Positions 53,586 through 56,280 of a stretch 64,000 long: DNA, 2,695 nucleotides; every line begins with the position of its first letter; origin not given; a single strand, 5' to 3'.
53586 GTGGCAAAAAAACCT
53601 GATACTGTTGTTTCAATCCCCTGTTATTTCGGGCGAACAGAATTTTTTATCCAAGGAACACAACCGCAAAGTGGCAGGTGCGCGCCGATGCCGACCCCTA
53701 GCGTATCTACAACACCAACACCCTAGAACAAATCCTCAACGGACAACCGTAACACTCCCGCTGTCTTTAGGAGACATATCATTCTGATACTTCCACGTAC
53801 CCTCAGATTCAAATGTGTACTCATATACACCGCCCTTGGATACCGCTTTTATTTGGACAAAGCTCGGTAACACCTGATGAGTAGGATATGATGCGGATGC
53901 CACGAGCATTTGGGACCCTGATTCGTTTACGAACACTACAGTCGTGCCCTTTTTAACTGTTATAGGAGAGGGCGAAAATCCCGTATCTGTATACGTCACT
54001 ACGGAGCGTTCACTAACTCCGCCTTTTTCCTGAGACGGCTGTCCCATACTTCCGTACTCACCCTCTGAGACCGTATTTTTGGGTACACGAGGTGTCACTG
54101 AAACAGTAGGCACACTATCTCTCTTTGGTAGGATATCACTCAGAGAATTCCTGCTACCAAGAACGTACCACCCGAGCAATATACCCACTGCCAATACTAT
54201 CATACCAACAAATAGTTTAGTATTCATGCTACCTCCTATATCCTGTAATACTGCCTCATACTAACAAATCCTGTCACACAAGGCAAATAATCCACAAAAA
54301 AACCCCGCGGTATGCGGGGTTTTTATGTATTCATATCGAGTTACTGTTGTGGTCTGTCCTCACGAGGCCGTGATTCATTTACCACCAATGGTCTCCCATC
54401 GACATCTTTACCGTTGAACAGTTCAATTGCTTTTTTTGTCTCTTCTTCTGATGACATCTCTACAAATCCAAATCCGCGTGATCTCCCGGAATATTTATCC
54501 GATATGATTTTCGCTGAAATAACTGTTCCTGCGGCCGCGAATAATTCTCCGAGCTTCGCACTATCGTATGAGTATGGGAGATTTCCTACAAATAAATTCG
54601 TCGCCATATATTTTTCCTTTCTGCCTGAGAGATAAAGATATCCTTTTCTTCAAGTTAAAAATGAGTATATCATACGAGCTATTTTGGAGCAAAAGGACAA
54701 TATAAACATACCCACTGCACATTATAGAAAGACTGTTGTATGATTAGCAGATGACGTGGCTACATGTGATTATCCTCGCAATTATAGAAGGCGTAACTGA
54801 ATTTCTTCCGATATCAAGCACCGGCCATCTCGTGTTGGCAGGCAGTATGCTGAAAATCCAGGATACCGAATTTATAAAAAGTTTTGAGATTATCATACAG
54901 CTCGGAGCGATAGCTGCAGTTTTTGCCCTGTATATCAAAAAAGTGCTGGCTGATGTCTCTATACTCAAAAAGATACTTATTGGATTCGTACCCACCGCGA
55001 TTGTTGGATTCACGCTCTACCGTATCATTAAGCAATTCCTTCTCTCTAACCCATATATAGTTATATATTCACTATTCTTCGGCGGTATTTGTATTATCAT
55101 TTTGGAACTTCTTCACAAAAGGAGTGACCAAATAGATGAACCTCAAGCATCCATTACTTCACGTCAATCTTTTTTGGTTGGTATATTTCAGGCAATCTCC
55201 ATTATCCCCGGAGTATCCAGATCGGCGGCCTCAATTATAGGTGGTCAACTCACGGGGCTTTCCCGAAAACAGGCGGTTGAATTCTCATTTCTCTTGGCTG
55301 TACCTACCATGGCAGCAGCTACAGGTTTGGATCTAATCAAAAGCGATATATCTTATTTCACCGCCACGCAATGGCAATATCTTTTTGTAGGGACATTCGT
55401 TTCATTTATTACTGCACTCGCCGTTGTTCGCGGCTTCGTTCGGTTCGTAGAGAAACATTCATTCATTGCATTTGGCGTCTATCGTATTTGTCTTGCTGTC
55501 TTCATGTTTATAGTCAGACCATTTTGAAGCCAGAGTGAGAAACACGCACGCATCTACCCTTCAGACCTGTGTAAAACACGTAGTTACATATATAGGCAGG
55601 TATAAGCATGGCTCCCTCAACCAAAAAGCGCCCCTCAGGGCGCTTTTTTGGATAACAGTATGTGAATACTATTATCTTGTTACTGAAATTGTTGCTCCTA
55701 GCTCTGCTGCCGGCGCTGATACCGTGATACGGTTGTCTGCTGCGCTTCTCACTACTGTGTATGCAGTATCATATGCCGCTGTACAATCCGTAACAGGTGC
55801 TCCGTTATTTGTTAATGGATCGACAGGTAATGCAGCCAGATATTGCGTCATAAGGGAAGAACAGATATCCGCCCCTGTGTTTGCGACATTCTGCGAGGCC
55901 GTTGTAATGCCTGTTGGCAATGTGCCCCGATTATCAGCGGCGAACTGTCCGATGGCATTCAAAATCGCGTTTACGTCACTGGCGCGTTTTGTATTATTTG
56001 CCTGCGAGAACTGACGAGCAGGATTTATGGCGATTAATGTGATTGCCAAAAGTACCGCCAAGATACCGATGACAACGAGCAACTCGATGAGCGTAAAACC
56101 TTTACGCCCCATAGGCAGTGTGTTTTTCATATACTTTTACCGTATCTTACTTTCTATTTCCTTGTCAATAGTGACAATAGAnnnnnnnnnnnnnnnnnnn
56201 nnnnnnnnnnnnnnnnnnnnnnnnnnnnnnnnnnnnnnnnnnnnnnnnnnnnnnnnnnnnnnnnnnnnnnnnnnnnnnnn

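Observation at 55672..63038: Compact type IV pilus locus: PilB, PilC, four prepilin-type proteins, a PilX-like protein and a major pilin, with no PilM/N/O/Q or PilT visible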

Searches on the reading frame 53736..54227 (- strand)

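Call 18: search_protein_families(library=pfam, proteins=[window:53736-54227:-], max_evalue=0.01)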
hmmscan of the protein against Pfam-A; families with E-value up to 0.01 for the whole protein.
window:53736-54227:- (163 aa): 2 families
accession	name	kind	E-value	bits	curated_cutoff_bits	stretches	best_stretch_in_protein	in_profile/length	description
PF13473.12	Cupredoxin_1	-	1e-05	25.9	27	1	75-161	23-104/104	Cupredoxin-like domain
PF00127.26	Copper-bind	-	0.009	16.8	21.2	0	81-148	11-83/99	Copper binding proteins, plastocyanin/azurin family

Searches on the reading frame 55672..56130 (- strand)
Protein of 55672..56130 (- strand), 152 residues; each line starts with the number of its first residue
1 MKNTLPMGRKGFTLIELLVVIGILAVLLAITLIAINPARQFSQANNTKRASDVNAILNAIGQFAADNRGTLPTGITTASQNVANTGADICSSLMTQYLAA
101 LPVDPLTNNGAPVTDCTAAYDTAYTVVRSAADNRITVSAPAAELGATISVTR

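Call 3: search_protein_families(library=pfam, proteins=[window:55672-56130:-], max_evalue=0.1)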
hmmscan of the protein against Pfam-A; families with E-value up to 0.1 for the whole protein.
window:55672-56130:- (152 aa): 3 families
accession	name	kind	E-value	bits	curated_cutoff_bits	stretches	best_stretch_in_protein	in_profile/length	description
PF07963.17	N_methyl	-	1.7e-08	34.1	21.2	1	8-31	3-26/27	Prokaryotic N-terminal methylation motif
PF15879.10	MWFE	-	0.065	14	27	0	16-51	3-38/55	NADH-ubiquinone oxidoreductase MWFE subunit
PF06653.16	Claudin_3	-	0.099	13.1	28.7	0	8-45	90-127/163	Tight junction protein, Claudin-like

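Call 4: search_protein_families(library=ncbifam, proteins=[window:55672-56130:-], max_evalue=0.1)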
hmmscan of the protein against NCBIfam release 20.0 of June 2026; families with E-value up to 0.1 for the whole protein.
window:55672-56130:- (152 aa): 19 families
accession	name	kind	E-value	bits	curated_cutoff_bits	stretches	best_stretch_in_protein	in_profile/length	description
TIGR01710.1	typeII_sec_gspG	equivalog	1.3e-09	38.2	88.85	1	10-109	1-98/134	type II secretion system major pseudopilin GspG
TIGR02532.1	IV_pilin_GFxxxE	domain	4.4e-08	32.6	16.3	1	9-32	1-24/24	prepilin-type N-terminal cleavage/methylation domain-containing protein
TIGR01708.2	typeII_sec_gspH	equivalog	8.4e-06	25.9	80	1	10-58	2-48/169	type II secretion system minor pseudopilin GspH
NF040999.1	pilin_ComGC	equivalog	1.5e-05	25.1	75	1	10-66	2-56/84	competence type IV pilus major pilin ComGC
NF007862.0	PRK10574.1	equivalog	3.2e-05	24.1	138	1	9-34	4-29/145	prepilin peptidase-dependent pilin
TIGR02596.1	TIGR02596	subfamily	3.9e-05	23.8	70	1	12-45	1-34/196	Verru_Chthon cassette protein D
NF041013.1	T4P_ComGE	equivalog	0.00022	21.2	49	1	10-48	4-42/83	competence type IV pilus minor pilin ComGE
NF047828.1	T3SSXpsI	equivalog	0.0004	20.4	150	1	10-51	2-44/132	type II secretion system protein XpsI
NF040982.1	ComGD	equivalog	0.0005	20.5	70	1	10-49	2-39/139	competence type IV pilus minor pilin ComGD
TIGR02599.1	TIGR02599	subfamily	0.0018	17.6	256.5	1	11-42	1-33/361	Verru_Chthon cassette protein C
NF007800.0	PRK10506.1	equivalog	0.0019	18.1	158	1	9-41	8-40/163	prepilin peptidase-dependent protein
TIGR01711.1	gspJ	equivalog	0.0044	16.8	64.85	1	10-67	1-57/192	type II secretion system minor pseudopilin GspJ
NF045849.1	ICE_MMCAP2_0565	equivalog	0.012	15.3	40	1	17-61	17-61/80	Mbov_0395 family pilin-like conjugal transfer protein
NF041002.1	pilin_ComGF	equivalog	0.013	15.7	80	1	10-51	2-43/139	competence type IV pilus minor pilin ComGF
NF041775.1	typeIV_PilA_Myxo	equivalog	0.019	15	400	1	10-34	11-35/214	type IV pilin protein PilA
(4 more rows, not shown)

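Call 45: search_solved_structures(query=A5, max_evalue=1)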
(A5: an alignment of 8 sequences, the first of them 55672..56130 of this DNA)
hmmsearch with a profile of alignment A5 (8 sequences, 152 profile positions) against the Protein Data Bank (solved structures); distinct sequences matched with E-value up to 1: 14.
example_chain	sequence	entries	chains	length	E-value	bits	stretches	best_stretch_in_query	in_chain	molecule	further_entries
7tgg_A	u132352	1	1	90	7.5e-07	32.5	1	7-69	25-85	Geopilin domain 1 protein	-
9egp_A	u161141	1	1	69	1.5e-06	31.5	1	7-64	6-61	Geopilin domain 1 protein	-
8pfb_G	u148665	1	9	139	0.00026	24.3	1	12-78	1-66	Type IV pilin PilE1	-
2m7g_A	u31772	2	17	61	0.00027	24.2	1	12-69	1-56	Geopilin domain 1 protein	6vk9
5wda_A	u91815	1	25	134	0.0025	21.1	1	12-105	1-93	General secretion pathway protein G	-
6xxd_A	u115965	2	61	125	0.0029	20.8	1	12-95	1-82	PilA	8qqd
6gv9_A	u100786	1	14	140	0.0039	20.4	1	12-34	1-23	Prepilin peptidase-dependent protein D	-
8p3b_A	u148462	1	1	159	0.047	16.9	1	12-65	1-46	Fimbrial protein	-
1ay2_A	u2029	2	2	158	0.073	16.3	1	12-62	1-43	TYPE 4 PILIN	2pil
2hi2_A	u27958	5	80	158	0.079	16.2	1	12-67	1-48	Fimbrial protein | PilA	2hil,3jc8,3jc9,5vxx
9lab_B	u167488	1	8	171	0.099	15.9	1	8-31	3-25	MSHA major pilin subunit MshA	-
3sok_A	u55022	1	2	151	0.1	15.8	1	12-46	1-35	Fimbrial protein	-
8tj2_C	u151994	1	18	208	0.26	14.5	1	12-32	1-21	Type IV major pilin protein PilA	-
9laa_A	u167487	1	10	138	0.93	12.7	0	5-34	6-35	Type IV pilin protein PilA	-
